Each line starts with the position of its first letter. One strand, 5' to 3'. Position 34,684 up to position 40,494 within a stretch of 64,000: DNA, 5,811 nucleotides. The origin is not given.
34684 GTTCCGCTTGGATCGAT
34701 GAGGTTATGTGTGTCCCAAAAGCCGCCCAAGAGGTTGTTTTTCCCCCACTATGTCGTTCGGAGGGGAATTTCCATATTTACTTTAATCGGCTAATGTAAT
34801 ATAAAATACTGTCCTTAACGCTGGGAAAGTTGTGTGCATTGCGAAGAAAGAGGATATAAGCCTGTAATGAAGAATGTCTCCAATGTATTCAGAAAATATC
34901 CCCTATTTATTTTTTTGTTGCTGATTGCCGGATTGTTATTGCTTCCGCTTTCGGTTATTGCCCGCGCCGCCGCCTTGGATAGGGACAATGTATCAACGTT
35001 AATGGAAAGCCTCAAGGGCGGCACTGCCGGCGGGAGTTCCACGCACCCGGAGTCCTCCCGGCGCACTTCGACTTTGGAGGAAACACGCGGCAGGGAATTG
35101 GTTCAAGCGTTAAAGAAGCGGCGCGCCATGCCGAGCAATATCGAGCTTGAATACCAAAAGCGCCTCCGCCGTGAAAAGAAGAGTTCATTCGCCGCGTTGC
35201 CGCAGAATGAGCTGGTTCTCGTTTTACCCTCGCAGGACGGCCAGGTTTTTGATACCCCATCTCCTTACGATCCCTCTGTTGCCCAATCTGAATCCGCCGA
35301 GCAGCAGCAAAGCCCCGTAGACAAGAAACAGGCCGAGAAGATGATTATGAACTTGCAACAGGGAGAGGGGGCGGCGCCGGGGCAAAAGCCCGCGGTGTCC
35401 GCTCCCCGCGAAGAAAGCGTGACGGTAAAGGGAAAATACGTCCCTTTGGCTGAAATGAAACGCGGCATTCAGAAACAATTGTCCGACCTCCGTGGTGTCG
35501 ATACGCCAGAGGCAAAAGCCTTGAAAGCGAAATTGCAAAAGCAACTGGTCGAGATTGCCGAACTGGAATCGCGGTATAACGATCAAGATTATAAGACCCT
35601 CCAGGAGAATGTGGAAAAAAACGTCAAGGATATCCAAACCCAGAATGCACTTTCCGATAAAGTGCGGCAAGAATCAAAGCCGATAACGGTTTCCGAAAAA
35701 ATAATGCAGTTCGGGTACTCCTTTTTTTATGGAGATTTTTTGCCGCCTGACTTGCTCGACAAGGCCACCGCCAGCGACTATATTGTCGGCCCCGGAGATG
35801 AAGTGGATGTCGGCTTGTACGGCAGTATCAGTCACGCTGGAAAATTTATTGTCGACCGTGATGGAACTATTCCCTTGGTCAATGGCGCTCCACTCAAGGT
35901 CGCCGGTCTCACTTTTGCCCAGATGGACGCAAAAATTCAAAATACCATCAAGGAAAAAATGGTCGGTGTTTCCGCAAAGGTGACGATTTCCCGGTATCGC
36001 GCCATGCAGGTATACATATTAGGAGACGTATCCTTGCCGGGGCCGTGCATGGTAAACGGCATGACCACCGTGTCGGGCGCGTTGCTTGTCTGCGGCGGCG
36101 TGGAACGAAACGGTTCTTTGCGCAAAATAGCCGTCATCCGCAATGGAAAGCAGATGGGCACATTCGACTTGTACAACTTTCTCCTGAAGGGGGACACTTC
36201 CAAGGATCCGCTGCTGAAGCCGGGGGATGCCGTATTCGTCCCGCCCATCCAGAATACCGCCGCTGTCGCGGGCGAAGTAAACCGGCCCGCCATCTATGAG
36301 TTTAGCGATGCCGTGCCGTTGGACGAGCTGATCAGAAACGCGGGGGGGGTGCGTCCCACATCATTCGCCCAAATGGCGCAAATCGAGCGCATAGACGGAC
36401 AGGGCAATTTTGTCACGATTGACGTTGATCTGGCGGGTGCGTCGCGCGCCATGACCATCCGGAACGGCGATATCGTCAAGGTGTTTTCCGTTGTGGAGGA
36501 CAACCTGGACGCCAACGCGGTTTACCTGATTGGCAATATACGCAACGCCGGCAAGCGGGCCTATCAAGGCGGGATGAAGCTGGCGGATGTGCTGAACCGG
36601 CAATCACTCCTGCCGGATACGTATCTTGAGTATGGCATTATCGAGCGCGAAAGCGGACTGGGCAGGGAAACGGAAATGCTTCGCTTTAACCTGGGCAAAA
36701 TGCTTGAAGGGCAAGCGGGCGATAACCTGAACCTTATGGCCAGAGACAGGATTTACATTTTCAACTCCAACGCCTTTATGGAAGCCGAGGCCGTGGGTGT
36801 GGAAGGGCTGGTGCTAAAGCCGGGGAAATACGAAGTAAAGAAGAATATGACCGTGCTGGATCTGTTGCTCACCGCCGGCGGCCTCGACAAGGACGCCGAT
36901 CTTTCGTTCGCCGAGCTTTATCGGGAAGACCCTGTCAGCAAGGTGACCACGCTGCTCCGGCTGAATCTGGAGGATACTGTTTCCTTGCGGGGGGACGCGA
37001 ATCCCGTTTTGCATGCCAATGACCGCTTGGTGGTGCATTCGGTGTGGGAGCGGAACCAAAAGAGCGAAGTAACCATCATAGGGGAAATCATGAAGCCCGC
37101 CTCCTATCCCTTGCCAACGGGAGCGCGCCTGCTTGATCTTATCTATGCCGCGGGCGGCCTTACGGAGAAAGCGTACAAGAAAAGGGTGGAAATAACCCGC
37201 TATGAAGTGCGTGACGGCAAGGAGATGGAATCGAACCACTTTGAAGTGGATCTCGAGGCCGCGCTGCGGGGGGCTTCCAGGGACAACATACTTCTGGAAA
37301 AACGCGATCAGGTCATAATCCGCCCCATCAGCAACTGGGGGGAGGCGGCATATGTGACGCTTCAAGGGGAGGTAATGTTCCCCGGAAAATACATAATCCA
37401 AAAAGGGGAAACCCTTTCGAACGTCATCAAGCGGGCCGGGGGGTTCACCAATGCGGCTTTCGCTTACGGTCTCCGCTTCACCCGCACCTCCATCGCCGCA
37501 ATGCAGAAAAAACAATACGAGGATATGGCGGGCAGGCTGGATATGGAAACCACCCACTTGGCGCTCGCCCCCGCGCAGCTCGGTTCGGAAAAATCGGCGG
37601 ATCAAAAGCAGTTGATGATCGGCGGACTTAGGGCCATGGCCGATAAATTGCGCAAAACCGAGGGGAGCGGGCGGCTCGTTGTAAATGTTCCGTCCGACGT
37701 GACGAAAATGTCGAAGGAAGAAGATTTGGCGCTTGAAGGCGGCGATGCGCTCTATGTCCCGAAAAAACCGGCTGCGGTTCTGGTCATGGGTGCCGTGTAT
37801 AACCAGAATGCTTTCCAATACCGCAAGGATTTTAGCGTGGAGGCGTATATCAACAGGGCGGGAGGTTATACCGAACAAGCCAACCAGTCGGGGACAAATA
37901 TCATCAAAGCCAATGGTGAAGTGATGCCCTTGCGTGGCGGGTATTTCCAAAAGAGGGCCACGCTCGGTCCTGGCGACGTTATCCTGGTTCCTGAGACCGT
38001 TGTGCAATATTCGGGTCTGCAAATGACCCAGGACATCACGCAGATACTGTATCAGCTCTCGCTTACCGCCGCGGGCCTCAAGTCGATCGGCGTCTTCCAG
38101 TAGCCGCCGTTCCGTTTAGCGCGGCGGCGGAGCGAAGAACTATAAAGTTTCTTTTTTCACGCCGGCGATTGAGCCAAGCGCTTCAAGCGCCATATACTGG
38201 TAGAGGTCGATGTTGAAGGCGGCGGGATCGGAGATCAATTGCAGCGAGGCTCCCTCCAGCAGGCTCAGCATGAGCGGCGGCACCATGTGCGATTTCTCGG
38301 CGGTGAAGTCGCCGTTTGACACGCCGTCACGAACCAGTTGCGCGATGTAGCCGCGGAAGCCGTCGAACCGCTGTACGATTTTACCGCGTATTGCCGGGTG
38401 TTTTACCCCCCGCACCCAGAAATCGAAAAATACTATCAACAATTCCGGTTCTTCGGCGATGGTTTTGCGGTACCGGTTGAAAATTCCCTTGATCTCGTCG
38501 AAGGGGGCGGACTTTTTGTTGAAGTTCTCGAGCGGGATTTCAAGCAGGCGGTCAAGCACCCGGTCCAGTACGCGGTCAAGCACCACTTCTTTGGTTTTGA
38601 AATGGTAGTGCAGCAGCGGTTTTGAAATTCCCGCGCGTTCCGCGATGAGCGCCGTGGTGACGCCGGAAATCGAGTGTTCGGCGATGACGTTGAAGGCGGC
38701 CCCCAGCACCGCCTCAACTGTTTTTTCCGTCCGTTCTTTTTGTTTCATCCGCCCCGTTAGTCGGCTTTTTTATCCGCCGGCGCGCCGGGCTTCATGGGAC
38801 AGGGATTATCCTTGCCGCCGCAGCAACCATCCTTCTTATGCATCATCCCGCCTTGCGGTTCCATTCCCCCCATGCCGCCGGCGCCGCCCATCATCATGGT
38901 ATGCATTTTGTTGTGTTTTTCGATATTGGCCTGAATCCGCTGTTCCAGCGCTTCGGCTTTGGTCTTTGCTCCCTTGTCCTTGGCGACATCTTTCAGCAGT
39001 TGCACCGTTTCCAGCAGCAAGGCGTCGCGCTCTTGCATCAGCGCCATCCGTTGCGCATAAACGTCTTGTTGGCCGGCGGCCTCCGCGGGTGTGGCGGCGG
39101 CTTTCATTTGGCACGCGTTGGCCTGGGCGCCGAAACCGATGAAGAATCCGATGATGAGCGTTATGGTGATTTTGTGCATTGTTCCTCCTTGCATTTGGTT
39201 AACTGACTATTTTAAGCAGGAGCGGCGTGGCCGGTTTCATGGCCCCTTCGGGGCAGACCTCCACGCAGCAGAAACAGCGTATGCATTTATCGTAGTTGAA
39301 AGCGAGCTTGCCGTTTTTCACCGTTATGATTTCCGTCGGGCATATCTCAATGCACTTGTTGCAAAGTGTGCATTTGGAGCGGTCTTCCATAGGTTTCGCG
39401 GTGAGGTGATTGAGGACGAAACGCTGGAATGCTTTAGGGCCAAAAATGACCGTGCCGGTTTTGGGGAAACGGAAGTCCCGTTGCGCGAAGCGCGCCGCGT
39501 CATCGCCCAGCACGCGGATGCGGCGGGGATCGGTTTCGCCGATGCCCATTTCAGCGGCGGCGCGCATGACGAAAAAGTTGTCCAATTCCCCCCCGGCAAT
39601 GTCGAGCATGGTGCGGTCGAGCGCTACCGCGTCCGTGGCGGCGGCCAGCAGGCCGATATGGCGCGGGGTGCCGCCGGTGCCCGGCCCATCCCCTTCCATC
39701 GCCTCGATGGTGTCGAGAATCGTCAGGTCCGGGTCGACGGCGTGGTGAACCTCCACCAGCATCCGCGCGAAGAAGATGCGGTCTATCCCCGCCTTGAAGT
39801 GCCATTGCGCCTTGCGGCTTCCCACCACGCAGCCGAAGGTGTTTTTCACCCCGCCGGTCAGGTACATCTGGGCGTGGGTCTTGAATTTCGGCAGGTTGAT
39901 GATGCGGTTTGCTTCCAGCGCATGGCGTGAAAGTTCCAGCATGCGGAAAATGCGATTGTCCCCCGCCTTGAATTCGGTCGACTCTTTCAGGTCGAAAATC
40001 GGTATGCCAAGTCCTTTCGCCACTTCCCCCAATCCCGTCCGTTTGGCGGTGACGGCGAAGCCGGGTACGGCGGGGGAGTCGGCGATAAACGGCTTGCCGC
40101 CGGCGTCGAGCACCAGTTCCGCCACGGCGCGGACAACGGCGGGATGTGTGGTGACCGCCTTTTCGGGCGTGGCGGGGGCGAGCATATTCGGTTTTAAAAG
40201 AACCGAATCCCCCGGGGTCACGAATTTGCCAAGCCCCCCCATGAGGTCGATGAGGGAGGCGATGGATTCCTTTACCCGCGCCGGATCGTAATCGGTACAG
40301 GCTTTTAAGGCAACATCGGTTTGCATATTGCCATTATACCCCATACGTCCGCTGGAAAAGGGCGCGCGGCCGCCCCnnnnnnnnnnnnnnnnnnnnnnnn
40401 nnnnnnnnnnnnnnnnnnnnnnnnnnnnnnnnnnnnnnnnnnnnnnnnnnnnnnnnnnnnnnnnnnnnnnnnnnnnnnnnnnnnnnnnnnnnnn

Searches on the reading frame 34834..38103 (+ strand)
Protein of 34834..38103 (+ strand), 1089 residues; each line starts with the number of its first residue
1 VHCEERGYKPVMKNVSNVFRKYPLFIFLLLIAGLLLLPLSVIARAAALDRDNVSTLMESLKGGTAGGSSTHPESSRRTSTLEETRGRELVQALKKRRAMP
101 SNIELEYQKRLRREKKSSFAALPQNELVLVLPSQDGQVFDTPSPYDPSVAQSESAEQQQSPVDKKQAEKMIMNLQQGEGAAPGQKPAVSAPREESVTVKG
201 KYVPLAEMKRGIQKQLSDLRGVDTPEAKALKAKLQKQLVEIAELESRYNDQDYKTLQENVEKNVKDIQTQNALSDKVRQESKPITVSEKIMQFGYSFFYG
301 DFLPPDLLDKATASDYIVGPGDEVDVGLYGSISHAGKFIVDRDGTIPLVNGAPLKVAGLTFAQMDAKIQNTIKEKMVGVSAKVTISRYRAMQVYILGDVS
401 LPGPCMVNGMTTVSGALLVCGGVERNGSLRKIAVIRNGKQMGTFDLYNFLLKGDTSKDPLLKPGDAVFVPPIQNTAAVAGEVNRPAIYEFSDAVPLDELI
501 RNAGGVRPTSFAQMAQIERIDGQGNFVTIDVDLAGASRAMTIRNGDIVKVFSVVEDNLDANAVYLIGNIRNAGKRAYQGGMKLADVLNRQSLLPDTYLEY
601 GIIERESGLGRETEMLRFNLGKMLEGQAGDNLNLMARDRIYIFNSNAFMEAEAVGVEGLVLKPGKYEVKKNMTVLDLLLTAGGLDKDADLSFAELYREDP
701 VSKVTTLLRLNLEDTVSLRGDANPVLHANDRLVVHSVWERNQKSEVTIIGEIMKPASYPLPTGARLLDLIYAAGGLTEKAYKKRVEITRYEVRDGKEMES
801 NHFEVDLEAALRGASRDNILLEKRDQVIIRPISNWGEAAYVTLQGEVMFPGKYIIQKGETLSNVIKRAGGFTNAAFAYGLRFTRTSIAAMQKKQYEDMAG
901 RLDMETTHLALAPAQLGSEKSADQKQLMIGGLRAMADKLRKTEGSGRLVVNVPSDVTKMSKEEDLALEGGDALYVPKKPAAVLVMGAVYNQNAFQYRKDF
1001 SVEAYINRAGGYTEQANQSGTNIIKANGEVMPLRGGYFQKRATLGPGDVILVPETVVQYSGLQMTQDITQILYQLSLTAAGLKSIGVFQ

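Call 8: search_protein_families(library=pfam, proteins=[window:34834-38103:+], max_evalue=0.001)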
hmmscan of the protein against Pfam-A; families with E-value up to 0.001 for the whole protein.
window:34834-38103:+ (1089 aa): 3 families
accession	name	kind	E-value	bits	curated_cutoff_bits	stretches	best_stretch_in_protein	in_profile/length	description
PF10531.15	SLBB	-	6.3e-51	170.5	27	5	746-798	2-52/55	SLBB domain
PF22461.2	SLBB_2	-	3.1e-42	143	27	4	745-829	2-79/79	SLBB domain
PF02563.21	Poly_export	-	5.5e-12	46.1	28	1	311-385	2-76/77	Polysaccharide biosynthesis/export protein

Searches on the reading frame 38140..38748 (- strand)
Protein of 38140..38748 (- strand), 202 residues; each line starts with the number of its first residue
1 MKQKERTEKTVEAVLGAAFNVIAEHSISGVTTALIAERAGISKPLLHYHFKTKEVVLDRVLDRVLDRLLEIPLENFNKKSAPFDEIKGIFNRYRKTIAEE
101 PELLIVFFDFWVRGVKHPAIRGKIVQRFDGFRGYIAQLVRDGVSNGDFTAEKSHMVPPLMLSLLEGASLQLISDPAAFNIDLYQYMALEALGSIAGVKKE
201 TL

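Call 8: search_protein_families(library=pfam, proteins=[window:38140-38748:-], max_evalue=0.001)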
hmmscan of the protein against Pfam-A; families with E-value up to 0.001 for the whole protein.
window:38140-38748:- (202 aa): 2 families
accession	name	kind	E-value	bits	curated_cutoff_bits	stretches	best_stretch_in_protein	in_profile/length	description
PF00440.29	TetR_N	-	1.3e-12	47.8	24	1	15-59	2-46/47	Bacterial regulatory proteins, tetR family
PF13977.11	TetR_C_6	-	1.4e-07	32.1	27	1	96-194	15-113/115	BetI-type transcriptional repressor, C-terminal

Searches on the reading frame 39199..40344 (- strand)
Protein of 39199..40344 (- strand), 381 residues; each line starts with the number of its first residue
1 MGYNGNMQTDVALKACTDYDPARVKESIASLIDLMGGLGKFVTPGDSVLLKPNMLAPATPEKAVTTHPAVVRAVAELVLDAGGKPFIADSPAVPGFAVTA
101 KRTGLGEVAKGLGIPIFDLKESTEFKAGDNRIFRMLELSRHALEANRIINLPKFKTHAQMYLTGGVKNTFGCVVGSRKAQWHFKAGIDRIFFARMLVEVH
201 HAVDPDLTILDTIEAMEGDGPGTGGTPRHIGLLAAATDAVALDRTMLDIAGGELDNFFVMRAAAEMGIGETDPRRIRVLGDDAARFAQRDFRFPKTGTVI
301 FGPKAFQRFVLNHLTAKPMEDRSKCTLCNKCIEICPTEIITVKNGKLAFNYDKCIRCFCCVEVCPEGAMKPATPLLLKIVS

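Call 43: search_protein_families(library=pfam, proteins=[window:39199-40344:-], max_evalue=0.0001)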
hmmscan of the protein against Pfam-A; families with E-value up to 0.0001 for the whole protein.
window:39199-40344:- (381 aa): 10 families
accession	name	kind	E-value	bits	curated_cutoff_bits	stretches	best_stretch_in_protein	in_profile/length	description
PF04015.17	DUF362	-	1.3e-57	195.6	24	1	48-248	1-200/200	Domain of unknown function (DUF362)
PF00037.32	Fer4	-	3.4e-10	39.7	21.1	1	321-341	4-24/24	4Fe-4S binding domain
PF12837.12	Fer4_6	-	2.1e-09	37.3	25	0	321-340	5-24/24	4Fe-4S binding domain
PF13237.11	Fer4_10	-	5.4e-09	36.3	25.5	1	318-365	2-53/53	4Fe-4S dicluster domain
PF13187.11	Fer4_9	-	2.2e-07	31.2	27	1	324-369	1-52/52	4Fe-4S dicluster domain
PF12838.12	Fer4_7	-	2.8e-07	31.3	27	1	324-368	1-52/52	4Fe-4S dicluster domain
PF12797.12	Fer4_2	-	7.1e-07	29.2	24.5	0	347-366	3-22/22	4Fe-4S binding domain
PF13183.11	Fer4_8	-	1.1e-05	26.3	27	0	323-339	52-68/68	4Fe-4S dicluster domain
PF14697.11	Fer4_21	-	1.4e-05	25.5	35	1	321-368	4-56/59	4Fe-4S dicluster domain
PF13484.11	Fer4_16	-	2.3e-05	25.5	30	0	324-343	1-20/66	4Fe-4S double cluster binding domain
